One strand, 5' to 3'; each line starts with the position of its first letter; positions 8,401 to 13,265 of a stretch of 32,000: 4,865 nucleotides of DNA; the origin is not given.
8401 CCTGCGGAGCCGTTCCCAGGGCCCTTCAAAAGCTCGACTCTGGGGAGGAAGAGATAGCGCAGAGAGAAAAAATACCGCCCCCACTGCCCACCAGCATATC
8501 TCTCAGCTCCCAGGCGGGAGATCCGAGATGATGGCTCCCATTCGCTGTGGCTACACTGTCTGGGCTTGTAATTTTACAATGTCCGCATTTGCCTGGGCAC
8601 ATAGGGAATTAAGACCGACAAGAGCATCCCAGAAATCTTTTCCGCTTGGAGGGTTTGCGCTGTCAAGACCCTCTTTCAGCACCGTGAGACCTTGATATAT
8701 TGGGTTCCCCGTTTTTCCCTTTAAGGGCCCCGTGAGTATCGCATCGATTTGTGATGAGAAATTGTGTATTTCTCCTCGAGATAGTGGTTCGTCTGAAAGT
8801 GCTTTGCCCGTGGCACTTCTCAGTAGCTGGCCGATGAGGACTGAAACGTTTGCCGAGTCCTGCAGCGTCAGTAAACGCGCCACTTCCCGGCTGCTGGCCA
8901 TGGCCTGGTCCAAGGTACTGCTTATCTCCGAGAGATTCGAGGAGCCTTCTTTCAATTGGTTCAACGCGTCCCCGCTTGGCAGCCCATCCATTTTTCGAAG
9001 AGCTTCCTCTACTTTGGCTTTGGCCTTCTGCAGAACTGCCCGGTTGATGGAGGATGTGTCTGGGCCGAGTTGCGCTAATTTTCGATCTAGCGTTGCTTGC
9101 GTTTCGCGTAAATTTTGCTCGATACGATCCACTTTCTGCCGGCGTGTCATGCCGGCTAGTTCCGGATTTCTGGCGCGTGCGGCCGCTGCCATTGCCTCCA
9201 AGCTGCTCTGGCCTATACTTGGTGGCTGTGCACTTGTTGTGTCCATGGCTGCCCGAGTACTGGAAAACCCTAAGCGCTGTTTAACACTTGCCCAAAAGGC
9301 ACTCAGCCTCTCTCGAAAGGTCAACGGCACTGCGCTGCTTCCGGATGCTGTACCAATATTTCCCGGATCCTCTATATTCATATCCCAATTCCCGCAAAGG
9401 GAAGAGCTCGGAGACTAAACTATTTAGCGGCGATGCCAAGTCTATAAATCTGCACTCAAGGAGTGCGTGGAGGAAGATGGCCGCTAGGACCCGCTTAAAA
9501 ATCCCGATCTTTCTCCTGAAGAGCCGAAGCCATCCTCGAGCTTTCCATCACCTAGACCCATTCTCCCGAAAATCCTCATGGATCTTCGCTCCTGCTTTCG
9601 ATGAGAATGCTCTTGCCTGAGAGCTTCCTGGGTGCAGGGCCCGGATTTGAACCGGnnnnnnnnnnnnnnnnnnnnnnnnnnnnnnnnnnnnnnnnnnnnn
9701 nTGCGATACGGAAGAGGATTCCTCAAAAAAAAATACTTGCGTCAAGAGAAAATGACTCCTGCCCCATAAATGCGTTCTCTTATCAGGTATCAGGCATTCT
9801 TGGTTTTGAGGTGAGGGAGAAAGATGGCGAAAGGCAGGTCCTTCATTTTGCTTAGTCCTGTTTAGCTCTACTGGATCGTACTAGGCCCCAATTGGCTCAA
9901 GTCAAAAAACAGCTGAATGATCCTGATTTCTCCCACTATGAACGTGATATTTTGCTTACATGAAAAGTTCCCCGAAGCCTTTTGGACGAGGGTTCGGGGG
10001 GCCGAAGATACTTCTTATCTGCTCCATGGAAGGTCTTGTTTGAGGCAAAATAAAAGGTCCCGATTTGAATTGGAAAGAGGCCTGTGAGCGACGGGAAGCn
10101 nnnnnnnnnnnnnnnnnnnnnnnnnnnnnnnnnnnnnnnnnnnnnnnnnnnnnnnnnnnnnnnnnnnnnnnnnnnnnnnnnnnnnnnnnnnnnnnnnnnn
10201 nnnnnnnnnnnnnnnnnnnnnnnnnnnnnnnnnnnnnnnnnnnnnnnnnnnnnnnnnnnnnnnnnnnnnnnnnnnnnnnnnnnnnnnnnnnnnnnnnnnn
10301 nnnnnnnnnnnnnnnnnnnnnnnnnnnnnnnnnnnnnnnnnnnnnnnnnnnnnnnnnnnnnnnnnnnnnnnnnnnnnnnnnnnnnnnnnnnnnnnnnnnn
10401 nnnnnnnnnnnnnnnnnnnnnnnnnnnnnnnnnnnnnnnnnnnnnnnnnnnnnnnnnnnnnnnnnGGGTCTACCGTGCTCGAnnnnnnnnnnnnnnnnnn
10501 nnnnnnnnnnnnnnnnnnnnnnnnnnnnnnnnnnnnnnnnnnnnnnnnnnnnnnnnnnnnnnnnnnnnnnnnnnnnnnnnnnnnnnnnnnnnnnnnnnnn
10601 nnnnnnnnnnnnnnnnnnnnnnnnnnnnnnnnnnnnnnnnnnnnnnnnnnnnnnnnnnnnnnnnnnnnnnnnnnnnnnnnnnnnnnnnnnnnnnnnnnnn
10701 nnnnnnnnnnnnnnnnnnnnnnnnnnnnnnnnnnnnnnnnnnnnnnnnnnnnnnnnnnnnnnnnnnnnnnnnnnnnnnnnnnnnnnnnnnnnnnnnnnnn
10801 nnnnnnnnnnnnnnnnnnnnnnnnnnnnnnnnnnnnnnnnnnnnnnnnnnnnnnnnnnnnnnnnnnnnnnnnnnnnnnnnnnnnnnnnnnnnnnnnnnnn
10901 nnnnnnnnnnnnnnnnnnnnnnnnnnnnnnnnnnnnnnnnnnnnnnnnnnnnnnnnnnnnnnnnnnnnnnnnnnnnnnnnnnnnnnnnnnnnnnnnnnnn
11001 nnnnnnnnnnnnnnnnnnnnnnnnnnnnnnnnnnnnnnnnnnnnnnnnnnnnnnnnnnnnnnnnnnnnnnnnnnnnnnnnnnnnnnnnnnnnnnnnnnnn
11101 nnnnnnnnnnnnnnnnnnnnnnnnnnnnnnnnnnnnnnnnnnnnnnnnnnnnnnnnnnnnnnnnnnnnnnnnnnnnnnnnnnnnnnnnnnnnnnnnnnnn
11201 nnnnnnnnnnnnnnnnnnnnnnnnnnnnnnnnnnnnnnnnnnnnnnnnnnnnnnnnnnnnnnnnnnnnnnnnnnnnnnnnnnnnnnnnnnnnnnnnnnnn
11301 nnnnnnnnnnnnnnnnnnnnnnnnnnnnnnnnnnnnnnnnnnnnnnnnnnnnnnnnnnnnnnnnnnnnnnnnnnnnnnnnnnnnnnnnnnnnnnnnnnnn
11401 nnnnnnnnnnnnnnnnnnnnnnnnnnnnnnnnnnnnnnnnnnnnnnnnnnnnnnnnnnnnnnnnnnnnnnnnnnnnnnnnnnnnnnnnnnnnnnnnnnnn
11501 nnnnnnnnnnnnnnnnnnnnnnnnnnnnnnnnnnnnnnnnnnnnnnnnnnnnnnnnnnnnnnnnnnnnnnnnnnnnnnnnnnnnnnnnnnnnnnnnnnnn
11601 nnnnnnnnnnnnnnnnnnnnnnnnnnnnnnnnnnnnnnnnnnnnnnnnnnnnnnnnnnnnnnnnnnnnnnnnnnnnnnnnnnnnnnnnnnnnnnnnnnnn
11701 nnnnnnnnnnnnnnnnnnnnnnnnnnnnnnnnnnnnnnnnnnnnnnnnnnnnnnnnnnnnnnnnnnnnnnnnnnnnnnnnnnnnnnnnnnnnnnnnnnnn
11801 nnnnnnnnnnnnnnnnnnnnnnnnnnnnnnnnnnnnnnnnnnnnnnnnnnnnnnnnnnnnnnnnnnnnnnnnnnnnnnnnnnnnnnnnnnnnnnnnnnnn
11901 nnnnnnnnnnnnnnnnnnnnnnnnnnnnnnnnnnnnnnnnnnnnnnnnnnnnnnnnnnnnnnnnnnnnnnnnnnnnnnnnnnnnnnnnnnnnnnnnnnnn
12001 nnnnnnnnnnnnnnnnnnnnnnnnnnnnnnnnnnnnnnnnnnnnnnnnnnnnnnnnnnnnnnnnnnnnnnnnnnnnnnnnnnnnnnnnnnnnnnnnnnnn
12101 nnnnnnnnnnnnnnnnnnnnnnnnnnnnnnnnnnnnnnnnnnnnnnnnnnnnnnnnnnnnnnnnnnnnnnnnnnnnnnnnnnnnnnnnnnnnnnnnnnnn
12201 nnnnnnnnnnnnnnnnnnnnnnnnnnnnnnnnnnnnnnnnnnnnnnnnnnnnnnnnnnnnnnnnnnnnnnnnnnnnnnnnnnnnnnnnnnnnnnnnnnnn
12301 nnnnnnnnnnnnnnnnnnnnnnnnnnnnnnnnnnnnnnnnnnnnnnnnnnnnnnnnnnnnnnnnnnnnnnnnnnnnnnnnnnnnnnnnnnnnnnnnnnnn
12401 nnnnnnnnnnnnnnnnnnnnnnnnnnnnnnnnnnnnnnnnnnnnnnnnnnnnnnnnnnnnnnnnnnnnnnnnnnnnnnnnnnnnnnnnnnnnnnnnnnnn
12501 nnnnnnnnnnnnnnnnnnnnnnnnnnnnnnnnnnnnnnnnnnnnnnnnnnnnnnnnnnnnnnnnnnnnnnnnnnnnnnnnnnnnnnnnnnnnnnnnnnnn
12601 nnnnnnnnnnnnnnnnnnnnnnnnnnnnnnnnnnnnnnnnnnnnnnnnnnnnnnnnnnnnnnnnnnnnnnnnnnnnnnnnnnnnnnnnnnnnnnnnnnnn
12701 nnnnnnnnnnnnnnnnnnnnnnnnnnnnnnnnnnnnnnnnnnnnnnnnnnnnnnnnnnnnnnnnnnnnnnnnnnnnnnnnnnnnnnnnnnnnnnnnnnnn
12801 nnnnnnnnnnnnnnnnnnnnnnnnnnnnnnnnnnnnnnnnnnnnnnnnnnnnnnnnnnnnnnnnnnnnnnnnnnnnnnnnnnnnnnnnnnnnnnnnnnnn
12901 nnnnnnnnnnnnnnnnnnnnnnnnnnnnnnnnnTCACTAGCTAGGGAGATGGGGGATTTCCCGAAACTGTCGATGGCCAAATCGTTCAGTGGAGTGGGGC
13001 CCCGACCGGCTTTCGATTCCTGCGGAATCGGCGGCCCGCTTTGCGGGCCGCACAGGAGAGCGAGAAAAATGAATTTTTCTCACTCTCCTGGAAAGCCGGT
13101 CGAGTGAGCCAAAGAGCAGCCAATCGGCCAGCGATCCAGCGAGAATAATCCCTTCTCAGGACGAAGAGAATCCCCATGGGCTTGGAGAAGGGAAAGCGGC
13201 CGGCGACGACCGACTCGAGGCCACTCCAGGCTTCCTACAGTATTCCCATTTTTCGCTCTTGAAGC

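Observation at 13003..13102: Cloverleaf copy 4 sits in a divergent promoter region, which argues against a pure terminator role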

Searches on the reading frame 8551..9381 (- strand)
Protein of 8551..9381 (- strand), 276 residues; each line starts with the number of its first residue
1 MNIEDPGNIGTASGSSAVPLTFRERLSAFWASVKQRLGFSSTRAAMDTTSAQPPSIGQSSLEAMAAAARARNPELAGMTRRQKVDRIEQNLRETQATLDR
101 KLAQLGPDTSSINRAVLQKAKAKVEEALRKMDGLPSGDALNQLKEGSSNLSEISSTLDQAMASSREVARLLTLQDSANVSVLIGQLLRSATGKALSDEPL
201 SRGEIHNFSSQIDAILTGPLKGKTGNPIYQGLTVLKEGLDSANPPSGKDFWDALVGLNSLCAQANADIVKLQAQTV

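Call 14: search_protein_families(library=pfam, proteins=[window:8551-9381:-])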
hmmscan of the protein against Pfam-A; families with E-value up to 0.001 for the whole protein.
window:8551-9381:- (276 aa): 0 families

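Call 70: search_protein_families(library=ncbifam, proteins=[window:8551-9381:-], max_evalue=0.01)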
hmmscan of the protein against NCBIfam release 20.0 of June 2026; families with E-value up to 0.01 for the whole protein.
window:8551-9381:- (276 aa): 1 family
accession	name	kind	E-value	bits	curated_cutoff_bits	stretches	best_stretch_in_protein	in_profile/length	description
TIGR03363.1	VI_chp_8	equivalog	0.00026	20.8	160.85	1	17-166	139-284/353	type VI secretion system protein TssA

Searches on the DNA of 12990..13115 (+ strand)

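Call 65: search_dna_similar(query=window:12990-13115:+, collection=plasmids, mode=distant, max_evalue=0.01, max_rows=10)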
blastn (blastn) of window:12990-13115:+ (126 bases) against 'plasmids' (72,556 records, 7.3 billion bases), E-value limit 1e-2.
No match.

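Call 66: search_dna_similar(query=window:12990-13115:+, collection=phages, mode=distant, max_evalue=0.01, max_rows=10)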
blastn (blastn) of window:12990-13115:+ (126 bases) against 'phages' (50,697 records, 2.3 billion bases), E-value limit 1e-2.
No match.
